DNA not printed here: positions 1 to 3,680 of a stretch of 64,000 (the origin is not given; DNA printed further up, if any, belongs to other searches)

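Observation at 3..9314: Flavinylation-linked transmembrane redox module: SpeE-like/FMN-bind/NosR-like megafusion plus ApbE, NapC-type heptaheme and a private System II pair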

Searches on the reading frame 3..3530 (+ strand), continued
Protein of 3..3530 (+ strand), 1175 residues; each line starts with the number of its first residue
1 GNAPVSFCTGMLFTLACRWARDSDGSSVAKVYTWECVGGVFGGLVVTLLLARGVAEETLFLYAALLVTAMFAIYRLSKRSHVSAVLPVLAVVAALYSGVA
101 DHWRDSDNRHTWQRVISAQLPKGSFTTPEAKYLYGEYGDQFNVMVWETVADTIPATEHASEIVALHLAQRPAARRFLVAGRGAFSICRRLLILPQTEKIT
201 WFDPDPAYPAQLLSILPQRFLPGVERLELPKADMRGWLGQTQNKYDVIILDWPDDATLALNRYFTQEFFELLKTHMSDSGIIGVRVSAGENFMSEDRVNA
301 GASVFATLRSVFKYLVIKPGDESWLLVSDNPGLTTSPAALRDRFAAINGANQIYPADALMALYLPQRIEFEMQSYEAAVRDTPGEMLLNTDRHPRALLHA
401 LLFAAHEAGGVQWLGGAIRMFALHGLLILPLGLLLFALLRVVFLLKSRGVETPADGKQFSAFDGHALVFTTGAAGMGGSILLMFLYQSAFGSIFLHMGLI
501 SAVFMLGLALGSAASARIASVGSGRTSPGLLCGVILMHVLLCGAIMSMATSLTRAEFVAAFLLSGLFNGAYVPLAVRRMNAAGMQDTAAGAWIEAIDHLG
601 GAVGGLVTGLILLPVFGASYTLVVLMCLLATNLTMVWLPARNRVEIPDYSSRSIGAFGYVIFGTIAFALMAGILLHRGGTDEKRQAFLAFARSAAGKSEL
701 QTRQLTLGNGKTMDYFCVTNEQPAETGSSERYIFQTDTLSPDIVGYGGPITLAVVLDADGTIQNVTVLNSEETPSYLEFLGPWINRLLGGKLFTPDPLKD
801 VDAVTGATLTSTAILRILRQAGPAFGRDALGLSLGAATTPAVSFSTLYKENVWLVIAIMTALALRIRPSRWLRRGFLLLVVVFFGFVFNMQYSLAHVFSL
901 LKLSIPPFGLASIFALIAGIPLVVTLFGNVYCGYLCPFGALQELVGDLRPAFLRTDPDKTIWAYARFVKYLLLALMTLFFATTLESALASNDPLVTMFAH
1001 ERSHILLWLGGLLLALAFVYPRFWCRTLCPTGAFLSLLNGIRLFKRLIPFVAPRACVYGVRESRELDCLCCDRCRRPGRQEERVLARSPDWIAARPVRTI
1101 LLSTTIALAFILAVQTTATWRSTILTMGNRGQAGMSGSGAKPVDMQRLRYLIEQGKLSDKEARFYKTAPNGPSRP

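Call 14: search_protein_families(library=ncbifam, proteins=[P0001, L001:4262-5233:+, L001:5188-5418:+], max_evalue=0.01)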
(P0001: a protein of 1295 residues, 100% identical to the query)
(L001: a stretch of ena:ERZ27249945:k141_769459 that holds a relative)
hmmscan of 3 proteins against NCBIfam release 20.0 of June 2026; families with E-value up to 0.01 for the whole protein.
P0001 (1295 aa): 10 families
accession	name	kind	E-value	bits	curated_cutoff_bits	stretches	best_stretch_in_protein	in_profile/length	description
NF002956.0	PRK03612.1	equivalog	2.7e-19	69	472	2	282-406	289-417/522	polyamine aminopropyltransferase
NF046105.1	TransRegNosR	equivalog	7.7e-18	64.1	1000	1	975-1166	417-621/680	transcriptional regulator NosR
TIGR02163.1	napH_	subfamily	2.3e-09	37.2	213.05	2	1044-1165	74-194/255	NapH/MauN family ferredoxin-type protein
NF002010.0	PRK00811.1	equivalog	4.6e-09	35.9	260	1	283-437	69-226/287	polyamine aminopropyltransferase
NF037959.1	MFS_SpdSyn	subfamily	4.7e-09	35.5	40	1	119-435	104-409/480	fused MFS/spermidine synthase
TIGR01947.1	rnfG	subfamily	3.3e-08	33.8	102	1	864-941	92-181/187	RnfABCDGE type electron transport complex subunit G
TIGR00417.1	speE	equivalog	1.8e-07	30.7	249.55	1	283-414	63-192/271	spermidine synthase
NF002435.0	PRK01581.1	equivalog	1.9e-06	27.2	537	1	352-402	214-264/374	polyamine aminopropyltransferase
NF007013.0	PRK09477.1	equivalog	4.9e-06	25.8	234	1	1045-1160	98-212/286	quinol dehydrogenase ferredoxin subunit NapH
NF002519.0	PRK01908.1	equivalog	0.0021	17.7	178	0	856-942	93-189/209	electron transport complex subunit RsxG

L001:4262-5233:+ (323 aa): 18 families
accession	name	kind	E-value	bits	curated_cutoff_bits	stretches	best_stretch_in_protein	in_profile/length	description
TIGR04337.1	AmmeMemoSam_rS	hypoth_equivalog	1e-111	373.2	220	1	3-322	12-333/349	AmmeMemoRadiSam system radical SAM enzyme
TIGR02493.1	PFLA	equivalog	1.7e-13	50.5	231.75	1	64-245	19-200/235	pyruvate formate-lyase-activating protein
TIGR02494.1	PFLE_PFLC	subfamily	5.2e-13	48.9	174.35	1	119-245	134-257/293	glycyl-radical enzyme activating protein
NF048010.1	SfplDhtActHpsHDes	equivalog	3.7e-12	45.7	430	1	123-245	146-266/298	(2S)-3-sulfopropanediol dehydratase activating enzyme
TIGR04041.1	activase_YjjW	hypoth_equivalog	2e-11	43.8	250.2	1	120-240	120-239/276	YjjW family glycine radical enzyme activase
TIGR02495.1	NrdG2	equivalog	6.5e-10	38.7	131.15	1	58-228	14-184/193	anaerobic ribonucleoside-triphosphate reductase activating protein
NF043069.1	T4HPD_activ_SAM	equivalog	5.7e-09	35.8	425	1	119-246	134-257/299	trans-4-hydroxy-L-proline dehydratase activase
TIGR04395.1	cutC_activ_rSAM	equivalog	1.2e-08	34.6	360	1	124-245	145-265/309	choline TMA-lyase-activating enzyme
NF008356.0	PRK11145.1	equivalog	2.2e-07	30.4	375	1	64-245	24-205/246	pyruvate formate lyase 1-activating protein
TIGR04003.1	rSAM_BssD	equivalog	5.6e-07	29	496.45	1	106-228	125-248/314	[benzylsuccinate synthase]-activating enzyme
NF007483.0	PRK10076.1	equivalog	9.9e-06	24.9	326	1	124-242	133-249/292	[formate-C-acetyltransferase]-activating enzyme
NF033719.1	ind_deCO2_activ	equivalog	2.1e-05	24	425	1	115-245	136-261/302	indoleacetate decarboxylase activase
NF033717.2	HPDL_rSAM_activ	equivalog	3e-05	23.4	420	1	111-245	133-264/311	4-hydroxyphenylacetate decarboxylase activase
NF048008.1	SfplDhtActHpfHKleb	equivalog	9.4e-05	21.8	500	1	123-244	141-260/308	(2S)-3-sulfopropanediol dehydratase activating enzyme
TIGR04038.1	tatD_link_rSAM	subfamily_domain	0.00014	21.7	129.7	1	67-210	15-170/192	TatD family nuclease-associated radical SAM protein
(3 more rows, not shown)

L001:5188-5418:+ (76 aa): 0 families

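Call 15: search_solved_structures(query=P0001, max_evalue=1, show_alignments=3)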
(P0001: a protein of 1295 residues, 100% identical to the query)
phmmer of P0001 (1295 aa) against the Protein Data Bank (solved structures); distinct sequences matched with E-value up to 1: 17.
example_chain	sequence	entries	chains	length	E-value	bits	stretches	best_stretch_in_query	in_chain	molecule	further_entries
3anx_A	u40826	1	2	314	2.9e-09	38.6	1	277-435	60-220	spermidine synthase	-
1uir_A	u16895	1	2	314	7e-09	37.3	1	277-435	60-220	Polyamine Aminopropyltransferase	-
6qmm_A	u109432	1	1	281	6.4e-06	27.4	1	362-483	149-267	Polyamine aminopropyltransferase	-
2b2c_A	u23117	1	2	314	8.9e-06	27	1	260-404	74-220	spermidine synthase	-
6bq2_A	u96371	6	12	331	1.4e-05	26.3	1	287-451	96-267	Thermospermine synthase ACAULIS protein | Thermospermine synthase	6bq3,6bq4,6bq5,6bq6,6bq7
2o05_A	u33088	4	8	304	7.3e-05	24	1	262-404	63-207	Spermidine synthase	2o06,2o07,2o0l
3rw9_A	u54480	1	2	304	7.3e-05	24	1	262-404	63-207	Spermidine synthase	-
9q41_A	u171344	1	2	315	8e-05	23.8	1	262-404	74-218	Spermidine synthase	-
8p2b_A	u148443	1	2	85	0.00039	21.5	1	864-942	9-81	Clostridiaceae bacterium FMN4 domain 1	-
8iyi_A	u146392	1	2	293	0.00053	21.1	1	259-407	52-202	KLLA0B09372p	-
1iy9_A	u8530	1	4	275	0.0022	19.1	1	284-402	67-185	Spermidine synthase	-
9eri_G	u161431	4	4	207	0.013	16.5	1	863-935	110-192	Na(+)-translocating ferredoxin:NAD(+) oxidoreductase complex subunit G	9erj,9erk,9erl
8rb9_G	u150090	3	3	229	0.037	15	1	784-900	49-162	Ion-translocating oxidoreductase complex subunit G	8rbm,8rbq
8ahx_G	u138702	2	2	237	0.039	14.9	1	785-900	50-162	Ion-translocating oxidoreductase complex subunit G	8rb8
7xif_A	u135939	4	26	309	0.099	13.6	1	287-413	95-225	Polyamine aminopropyltransferase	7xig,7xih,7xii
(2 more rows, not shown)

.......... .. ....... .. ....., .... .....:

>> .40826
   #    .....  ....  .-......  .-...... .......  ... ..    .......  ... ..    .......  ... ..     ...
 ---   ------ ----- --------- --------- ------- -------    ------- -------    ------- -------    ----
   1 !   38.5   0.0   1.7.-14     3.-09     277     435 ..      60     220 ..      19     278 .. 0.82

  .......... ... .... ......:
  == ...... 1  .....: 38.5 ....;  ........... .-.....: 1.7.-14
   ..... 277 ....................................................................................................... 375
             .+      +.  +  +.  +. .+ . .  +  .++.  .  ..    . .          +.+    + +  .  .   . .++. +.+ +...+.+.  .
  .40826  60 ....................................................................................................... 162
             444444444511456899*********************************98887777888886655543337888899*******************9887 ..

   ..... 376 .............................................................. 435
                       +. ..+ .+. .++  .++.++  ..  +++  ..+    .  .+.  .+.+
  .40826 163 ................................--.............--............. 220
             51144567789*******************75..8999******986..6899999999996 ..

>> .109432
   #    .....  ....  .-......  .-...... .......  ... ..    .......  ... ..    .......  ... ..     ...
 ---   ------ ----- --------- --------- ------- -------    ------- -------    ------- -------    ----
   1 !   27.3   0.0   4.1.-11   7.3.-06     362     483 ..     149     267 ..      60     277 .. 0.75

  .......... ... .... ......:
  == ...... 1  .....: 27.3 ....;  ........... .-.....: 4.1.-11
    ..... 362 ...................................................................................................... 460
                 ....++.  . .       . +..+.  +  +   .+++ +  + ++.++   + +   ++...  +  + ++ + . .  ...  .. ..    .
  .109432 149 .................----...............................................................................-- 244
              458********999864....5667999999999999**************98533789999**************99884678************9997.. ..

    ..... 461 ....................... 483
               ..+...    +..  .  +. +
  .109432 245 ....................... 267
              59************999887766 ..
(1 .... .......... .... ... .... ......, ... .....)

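Call 19: find_related_loci(query=A1, collection=genome_contigs, flank=10000)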
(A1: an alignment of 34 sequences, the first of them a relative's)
Query A1 (1295 aa) in genome_contigs; peptide patterns used: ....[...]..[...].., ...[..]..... (x = any residue, [..] = any of these).
600 stretches matched a pattern (row limit reached: there are more); 465 encode a relative of the query (tblastn E <= 1e-3); the best 80 are kept; 80 distinct loci.
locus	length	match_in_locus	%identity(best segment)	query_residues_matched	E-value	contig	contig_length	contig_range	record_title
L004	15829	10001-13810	48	14-1287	0e+0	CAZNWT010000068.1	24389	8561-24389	MAG TPA_asm: uncultured Victivallales bacterium isolate binchicken_co47_191 genome assembly, contig: NODE_1333_length_24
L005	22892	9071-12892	49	9-1289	0e+0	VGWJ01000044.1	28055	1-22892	MAG: Lentisphaerae bacterium isolate M_DeepCast_400m_m2_230 M_DeepCast_400m_m2_230_Ga0194112_10002215, whole genome shot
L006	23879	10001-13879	44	9-1290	0e+0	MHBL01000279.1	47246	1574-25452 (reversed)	MAG: Lentisphaerae bacterium RIFOXYA12_64_32 RifOxyA12_Lentisphaerae_64_32_updatedv2_35, whole genome shotgun sequence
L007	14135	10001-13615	42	14-1196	0e+0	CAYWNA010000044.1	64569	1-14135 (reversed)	MAG TPA_asm: uncultured Pirellulaceae bacterium isolate binchicken_co65_467 genome assembly, contig: NODE_1671_length_64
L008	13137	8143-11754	40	19-1290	0e+0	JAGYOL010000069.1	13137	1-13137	MAG: Kiritimatiellae bacterium isolate M55B167 69, whole genome shotgun sequence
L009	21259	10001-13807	40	15-1293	0e+0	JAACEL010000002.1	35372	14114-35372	MAG: Nitrospiraceae bacterium isolate OTbin.67 scaffold_130, whole genome shotgun sequence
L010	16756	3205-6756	40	14-1202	0e+0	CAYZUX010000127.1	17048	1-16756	MAG TPA_asm: uncultured bacterium isolate binchicken_co20_391 genome assembly, contig: NODE_6442_length_17048_cov_6.7032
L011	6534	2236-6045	39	14-1286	0e+0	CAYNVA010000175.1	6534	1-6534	MAG TPA_asm: uncultured Thermodesulfobacteriota bacterium isolate binchicken_co255_249 genome assembly, contig: k141_421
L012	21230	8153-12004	36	14-1286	0e+0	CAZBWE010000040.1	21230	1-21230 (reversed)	MAG TPA_asm: uncultured Pirellulales bacterium isolate binchicken_co100_40 genome assembly, contig: NODE_3804_length_212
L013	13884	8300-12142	37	14-1286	0e+0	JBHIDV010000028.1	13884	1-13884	MAG: Sedimentisphaerales bacterium isolate b3.sp3_bin.2 NODE_1340_length_13884_cov_6.433799, whole genome shotgun sequen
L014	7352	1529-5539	35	14-1287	0e+0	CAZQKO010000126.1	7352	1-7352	MAG TPA_asm: uncultured Pirellulales bacterium isolate binchicken_co262_29 genome assembly, contig: NODE_11658_length_73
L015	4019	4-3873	36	5-1294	0e+0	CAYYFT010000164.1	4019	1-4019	MAG TPA_asm: uncultured Pirellulales bacterium isolate binchicken_co100_222 genome assembly, contig: NODE_35942_length_4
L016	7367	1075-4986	36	14-1286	0e+0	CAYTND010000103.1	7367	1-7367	MAG TPA_asm: uncultured Pirellulales bacterium isolate binchicken_co121_5 genome assembly, contig: NODE_9274_length_7367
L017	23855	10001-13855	36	14-1285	0e+0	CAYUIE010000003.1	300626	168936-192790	MAG TPA_asm: uncultured Pirellulales bacterium isolate binchicken_co100_297 genome assembly, contig: NODE_7_length_30062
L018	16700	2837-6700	36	14-1286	0e+0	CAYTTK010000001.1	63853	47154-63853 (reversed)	MAG TPA_asm: uncultured Pirellulales bacterium isolate SRP068000_co1_555 genome assembly, contig: NODE_320_length_63853_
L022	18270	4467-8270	36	14-1294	0e+0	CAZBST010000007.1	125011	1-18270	MAG TPA_asm: uncultured Pirellulales bacterium isolate SRP323688_co1_230 genome assembly, contig: NODE_282_length_125011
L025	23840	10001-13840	37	14-1286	0e+0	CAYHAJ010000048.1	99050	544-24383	MAG TPA_asm: uncultured Pirellulales bacterium isolate ERP119294_co2_505 genome assembly, contig: k141_1458533, whole ge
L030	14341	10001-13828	34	14-1292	0e+0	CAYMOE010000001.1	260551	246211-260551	MAG TPA_asm: uncultured Pirellulales bacterium isolate binchicken_co173_503 genome assembly, contig: NODE_46_length_2605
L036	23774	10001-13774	36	14-1286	0e+0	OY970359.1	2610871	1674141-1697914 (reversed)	MAG: uncultured Phycisphaerales bacterium isolate MFD01231.bin.c.4 genome assembly, chromosome: 1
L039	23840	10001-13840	36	14-1286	0e+0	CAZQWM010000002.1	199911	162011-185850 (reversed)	MAG TPA_asm: uncultured Pirellulales bacterium isolate binchicken_co196_371 genome assembly, contig: NODE_13_length_1999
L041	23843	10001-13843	37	14-1295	0e+0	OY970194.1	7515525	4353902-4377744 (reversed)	MAG: Sedimentisphaerales bacterium isolate MFD00905.bin.c.1 genome assembly, chromosome: 1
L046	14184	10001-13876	34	14-1293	0e+0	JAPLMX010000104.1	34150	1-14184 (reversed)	MAG: Phycisphaerae bacterium isolate LacPavin_0920_SED4_MAG_61_20 LacPavin_0920_SED4_scaffold_1912479, whole genome shot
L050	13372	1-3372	35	155-1294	0e+0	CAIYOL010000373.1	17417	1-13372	MAG: uncultured planctomycete isolate AlinenSedimentsCore2_bin-1585 genome assembly, contig: bin-1585:373/417, whole gen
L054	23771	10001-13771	35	14-1286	0e+0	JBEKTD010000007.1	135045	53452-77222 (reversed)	MAG: Sedimentisphaerales bacterium isolate SPRUCE 54 SPRUCE_54_7, whole genome shotgun sequence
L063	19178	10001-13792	34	14-1295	2e-164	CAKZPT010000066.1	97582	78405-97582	MAG TPA_asm: uncultured bacterium isolate SRR5214706_bin.54_CONCOCT_v1.1_MAG genome assembly, contig: ERZ1744544.118, wh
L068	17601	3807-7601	33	19-1295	2e-149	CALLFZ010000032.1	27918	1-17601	MAG: uncultured bacterium isolate R1_Bin_METABAT__158_1 genome assembly, contig: c_000000617147, whole genome shotgun se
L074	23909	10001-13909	35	14-1286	0e+0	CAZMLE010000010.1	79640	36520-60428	MAG TPA_asm: uncultured Pirellulales bacterium isolate binchicken_co103_323 genome assembly, contig: NODE_190_length_796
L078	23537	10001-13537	28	16-1200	1e-141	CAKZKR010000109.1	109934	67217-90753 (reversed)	MAG TPA_asm: uncultured bacterium isolate SRR5214706_bin.94_CONCOCT_v1.1_MAG genome assembly, contig: ERZ1744544.84, who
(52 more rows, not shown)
